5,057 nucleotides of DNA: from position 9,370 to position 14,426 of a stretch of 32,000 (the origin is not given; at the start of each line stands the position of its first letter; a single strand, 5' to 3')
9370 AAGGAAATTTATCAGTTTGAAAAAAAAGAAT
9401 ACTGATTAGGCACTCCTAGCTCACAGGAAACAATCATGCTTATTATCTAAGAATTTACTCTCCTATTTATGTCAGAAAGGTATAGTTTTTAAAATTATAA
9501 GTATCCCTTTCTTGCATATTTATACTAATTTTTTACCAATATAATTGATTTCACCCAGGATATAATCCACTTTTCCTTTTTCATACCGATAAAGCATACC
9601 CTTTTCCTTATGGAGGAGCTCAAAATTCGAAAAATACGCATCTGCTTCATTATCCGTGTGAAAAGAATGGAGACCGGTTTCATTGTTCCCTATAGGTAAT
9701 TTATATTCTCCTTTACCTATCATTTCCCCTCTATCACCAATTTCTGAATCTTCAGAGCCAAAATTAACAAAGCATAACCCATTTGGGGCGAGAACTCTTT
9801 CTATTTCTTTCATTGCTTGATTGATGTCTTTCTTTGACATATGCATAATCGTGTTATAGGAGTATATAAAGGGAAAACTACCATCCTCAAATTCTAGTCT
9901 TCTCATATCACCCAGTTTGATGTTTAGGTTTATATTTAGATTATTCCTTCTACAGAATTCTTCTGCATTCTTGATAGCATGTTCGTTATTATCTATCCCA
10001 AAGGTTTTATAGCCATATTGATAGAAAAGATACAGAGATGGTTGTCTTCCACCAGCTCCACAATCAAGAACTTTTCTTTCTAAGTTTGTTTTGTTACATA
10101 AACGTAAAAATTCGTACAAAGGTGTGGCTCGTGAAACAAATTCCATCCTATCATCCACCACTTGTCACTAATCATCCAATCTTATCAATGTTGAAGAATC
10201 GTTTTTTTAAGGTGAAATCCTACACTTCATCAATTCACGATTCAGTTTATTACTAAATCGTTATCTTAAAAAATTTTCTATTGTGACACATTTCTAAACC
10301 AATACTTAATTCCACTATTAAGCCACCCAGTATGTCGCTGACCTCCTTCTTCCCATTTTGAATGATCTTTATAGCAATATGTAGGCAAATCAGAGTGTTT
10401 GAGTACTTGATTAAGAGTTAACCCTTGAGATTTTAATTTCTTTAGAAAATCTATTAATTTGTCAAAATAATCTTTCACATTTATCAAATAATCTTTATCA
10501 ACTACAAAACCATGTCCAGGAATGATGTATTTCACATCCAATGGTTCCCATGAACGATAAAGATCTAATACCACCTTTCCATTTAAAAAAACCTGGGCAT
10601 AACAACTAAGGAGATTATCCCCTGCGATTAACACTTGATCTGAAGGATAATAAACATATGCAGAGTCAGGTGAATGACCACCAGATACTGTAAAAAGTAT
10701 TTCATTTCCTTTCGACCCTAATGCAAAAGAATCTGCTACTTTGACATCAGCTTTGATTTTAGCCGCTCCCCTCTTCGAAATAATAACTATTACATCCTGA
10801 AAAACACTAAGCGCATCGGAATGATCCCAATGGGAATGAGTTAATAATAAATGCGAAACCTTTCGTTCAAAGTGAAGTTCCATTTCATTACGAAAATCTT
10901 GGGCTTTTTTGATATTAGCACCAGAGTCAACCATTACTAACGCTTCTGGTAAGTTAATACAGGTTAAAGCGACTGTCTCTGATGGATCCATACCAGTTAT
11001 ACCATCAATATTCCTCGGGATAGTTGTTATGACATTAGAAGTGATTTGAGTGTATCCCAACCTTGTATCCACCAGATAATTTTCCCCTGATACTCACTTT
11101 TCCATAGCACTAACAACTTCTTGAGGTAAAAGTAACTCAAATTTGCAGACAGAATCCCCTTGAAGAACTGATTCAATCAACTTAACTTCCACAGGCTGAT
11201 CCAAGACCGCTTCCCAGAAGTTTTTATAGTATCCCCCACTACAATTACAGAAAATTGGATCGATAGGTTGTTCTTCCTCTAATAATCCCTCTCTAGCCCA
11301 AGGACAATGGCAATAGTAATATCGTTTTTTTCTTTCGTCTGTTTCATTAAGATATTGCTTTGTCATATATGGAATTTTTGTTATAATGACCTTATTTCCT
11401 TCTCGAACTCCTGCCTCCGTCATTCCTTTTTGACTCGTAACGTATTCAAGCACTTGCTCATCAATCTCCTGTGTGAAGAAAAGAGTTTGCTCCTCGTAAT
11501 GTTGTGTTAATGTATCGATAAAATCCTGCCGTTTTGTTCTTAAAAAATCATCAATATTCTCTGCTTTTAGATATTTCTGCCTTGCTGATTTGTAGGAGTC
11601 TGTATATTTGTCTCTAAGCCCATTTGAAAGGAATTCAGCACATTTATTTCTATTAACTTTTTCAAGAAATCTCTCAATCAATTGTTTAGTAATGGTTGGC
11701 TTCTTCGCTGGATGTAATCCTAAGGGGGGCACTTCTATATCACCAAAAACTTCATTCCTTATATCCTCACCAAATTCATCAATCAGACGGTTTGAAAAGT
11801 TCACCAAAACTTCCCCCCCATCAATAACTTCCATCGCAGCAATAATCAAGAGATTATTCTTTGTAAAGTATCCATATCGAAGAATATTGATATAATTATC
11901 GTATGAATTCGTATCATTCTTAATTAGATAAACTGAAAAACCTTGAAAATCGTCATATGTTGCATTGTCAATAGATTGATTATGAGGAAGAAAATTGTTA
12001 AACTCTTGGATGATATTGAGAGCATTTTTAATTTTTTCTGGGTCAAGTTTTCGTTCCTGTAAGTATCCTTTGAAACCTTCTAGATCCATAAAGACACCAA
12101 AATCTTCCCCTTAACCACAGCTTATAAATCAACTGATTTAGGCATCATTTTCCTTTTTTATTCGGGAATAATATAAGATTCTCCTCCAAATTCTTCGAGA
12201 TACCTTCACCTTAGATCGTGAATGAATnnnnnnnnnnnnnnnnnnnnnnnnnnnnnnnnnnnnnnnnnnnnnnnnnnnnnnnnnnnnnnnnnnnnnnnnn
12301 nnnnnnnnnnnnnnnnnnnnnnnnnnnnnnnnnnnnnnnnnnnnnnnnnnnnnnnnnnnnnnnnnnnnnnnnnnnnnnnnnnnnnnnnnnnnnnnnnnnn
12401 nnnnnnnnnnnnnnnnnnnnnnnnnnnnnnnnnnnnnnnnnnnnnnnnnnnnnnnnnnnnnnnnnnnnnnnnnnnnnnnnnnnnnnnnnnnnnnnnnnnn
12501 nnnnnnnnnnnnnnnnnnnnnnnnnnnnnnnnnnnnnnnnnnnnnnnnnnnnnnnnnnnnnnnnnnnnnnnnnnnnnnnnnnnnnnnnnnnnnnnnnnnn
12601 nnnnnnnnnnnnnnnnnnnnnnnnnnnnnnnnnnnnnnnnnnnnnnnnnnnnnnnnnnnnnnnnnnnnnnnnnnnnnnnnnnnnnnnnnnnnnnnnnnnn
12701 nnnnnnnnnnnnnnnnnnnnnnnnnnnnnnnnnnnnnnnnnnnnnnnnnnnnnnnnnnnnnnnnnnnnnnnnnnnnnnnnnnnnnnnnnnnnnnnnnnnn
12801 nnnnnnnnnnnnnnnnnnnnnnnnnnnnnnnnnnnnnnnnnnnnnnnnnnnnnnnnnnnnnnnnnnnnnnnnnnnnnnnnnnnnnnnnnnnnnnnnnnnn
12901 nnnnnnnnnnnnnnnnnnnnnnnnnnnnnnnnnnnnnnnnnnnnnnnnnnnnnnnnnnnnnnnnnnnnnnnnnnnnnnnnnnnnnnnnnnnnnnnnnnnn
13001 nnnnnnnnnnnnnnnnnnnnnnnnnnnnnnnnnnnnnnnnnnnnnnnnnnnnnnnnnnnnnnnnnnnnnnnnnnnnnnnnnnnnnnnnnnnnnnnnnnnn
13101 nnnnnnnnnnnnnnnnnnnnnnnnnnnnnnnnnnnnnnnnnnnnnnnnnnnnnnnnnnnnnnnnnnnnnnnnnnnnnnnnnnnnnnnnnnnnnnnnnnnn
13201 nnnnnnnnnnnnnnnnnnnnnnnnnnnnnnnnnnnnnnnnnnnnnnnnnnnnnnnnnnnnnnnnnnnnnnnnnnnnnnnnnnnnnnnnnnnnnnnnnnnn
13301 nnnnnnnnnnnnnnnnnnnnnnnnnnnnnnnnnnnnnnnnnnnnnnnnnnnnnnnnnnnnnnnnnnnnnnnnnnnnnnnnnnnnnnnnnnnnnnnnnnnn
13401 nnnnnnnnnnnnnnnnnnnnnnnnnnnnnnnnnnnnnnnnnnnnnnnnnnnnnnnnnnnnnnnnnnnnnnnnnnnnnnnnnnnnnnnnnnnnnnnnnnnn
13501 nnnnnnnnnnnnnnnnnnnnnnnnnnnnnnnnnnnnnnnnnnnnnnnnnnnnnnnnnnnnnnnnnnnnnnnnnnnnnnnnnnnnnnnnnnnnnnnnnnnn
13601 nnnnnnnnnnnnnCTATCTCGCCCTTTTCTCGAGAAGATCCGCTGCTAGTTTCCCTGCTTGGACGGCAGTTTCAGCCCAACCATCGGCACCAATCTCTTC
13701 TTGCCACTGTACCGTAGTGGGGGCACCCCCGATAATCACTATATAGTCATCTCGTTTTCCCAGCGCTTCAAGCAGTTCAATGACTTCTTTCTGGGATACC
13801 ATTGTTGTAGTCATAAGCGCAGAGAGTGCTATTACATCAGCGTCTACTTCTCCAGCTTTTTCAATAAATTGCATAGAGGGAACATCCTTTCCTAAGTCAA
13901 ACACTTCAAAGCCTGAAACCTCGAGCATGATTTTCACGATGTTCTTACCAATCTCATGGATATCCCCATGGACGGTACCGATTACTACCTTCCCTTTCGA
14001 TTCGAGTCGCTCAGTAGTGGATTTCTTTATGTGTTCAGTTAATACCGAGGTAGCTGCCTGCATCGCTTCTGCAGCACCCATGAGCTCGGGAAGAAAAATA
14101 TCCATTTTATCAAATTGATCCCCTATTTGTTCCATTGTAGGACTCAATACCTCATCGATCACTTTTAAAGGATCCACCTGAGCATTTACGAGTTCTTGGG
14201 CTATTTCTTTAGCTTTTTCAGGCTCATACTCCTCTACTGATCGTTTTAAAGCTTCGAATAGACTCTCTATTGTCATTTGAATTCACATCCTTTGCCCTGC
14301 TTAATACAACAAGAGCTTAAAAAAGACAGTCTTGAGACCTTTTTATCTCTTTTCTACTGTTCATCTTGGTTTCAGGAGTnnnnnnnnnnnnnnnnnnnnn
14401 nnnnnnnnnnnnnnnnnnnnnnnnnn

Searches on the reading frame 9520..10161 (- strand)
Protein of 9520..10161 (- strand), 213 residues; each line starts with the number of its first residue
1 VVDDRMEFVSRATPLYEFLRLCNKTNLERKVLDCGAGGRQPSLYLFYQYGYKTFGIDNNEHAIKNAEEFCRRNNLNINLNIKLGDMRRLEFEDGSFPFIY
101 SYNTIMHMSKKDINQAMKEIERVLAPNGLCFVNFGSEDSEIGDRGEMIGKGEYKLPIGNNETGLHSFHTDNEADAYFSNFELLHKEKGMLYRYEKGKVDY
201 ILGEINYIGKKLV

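Call 3: search_protein_families(library=pfam, proteins=[window:9520-10161:-])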
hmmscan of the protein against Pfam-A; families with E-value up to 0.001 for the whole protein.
window:9520-10161:- (213 aa): 6 families
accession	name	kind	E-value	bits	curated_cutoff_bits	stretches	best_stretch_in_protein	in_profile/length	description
PF08241.18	Methyltransf_11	-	8.4e-19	68.5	21.2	1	32-132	1-95/95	Methyltransferase domain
PF13649.12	Methyltransf_25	-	4.7e-18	66.1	27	1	31-128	1-97/97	Methyltransferase domain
PF13847.12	Methyltransf_31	-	1.9e-14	54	27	1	30-134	6-111/145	Methyltransferase domain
PF03848.20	TehB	-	7.1e-09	35.8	20.4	1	29-129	32-129/193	Tellurite resistance protein TehB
PF08242.18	Methyltransf_12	-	7.3e-08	33.5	30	1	33-129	2-97/98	Methyltransferase domain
PF13489.12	Methyltransf_23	-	1.3e-06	28.7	27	1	19-133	14-117/164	Methyltransferase domain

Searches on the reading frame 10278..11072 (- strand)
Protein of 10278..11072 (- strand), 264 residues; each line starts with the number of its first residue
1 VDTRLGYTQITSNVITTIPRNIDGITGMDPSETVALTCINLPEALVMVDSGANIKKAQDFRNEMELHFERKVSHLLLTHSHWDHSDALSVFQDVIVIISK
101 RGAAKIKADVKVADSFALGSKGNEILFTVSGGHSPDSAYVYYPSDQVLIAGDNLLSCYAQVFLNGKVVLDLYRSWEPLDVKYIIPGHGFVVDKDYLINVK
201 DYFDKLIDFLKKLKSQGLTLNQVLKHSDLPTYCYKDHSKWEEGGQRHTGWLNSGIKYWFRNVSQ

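Call 3: search_protein_families(library=pfam, proteins=[window:10278-11072:-])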
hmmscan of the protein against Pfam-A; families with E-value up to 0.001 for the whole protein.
window:10278-11072:- (264 aa): 1 family
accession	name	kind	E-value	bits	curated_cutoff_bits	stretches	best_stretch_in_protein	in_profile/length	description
PF00753.33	Lactamase_B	-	4.3e-10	40.3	22.7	1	43-187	15-196/196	Metallo-beta-lactamase superfamily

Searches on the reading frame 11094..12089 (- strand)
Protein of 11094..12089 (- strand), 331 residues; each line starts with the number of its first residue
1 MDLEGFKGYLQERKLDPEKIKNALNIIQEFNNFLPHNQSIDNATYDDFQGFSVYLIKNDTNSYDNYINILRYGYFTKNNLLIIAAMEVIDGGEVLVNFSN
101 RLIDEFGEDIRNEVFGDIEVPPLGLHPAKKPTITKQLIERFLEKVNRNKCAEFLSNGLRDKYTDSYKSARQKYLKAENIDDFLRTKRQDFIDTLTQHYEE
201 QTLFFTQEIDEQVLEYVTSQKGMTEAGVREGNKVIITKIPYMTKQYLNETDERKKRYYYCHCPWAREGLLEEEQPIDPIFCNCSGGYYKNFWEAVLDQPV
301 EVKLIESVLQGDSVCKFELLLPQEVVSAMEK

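Call 3: search_protein_families(library=pfam, proteins=[window:11094-12089:-])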
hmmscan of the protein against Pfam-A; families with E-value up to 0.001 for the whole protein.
window:11094-12089:- (331 aa): 1 family
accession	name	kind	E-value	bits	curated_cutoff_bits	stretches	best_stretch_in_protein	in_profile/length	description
PF19641.4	DUF6144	-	2e-05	25.1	28.8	1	256-325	115-179/181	Family of unknown function (DUF6144)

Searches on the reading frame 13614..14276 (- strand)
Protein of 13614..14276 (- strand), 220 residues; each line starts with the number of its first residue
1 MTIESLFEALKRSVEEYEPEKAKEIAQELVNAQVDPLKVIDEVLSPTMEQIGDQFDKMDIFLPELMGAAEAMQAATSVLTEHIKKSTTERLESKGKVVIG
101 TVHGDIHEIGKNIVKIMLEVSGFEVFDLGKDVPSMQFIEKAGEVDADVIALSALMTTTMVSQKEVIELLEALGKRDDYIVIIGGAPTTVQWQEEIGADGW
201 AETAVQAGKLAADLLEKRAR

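Call 3: search_protein_families(library=pfam, proteins=[window:13614-14276:-])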
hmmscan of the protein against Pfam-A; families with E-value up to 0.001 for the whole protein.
window:13614-14276:- (220 aa): 2 families
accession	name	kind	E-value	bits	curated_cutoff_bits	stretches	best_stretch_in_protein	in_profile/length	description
PF02310.24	B12-binding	-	1.9e-27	96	32.1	1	95-207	1-119/121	B12 binding domain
PF02607.22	B12-binding_2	-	3.5e-18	66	23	1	7-79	2-73/74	B12 binding domain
